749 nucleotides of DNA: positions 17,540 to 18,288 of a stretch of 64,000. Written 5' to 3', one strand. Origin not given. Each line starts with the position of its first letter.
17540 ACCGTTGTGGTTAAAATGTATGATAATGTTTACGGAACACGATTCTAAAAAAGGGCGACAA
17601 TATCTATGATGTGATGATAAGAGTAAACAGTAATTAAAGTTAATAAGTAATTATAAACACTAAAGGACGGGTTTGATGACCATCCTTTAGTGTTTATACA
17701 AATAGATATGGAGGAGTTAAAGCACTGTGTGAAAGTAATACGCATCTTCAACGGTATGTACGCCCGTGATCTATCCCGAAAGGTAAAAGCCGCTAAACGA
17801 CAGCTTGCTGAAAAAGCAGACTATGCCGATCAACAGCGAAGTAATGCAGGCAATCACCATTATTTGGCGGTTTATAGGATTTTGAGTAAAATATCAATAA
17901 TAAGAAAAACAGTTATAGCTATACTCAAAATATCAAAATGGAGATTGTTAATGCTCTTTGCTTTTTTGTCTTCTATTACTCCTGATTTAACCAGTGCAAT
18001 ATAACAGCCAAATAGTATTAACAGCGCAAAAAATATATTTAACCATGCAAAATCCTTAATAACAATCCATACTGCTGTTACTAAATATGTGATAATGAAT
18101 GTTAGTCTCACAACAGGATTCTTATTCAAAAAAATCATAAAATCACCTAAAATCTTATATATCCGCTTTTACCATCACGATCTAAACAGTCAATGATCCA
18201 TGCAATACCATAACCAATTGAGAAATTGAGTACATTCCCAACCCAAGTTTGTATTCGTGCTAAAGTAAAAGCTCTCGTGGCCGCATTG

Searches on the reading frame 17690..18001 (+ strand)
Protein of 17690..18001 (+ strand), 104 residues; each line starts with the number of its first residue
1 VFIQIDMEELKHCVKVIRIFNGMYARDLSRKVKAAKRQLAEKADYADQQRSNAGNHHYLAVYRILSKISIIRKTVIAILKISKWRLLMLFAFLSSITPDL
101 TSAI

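Call 49: search_protein_families(library=pfam, proteins=[window:17690-18001:+], max_evalue=0.01)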
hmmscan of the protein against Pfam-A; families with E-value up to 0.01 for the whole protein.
window:17690-18001:+ (104 aa): 0 families

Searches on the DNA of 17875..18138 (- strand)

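Call 61: search_rna_families(sources=[L051, L048, L026], threshold=gathering)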
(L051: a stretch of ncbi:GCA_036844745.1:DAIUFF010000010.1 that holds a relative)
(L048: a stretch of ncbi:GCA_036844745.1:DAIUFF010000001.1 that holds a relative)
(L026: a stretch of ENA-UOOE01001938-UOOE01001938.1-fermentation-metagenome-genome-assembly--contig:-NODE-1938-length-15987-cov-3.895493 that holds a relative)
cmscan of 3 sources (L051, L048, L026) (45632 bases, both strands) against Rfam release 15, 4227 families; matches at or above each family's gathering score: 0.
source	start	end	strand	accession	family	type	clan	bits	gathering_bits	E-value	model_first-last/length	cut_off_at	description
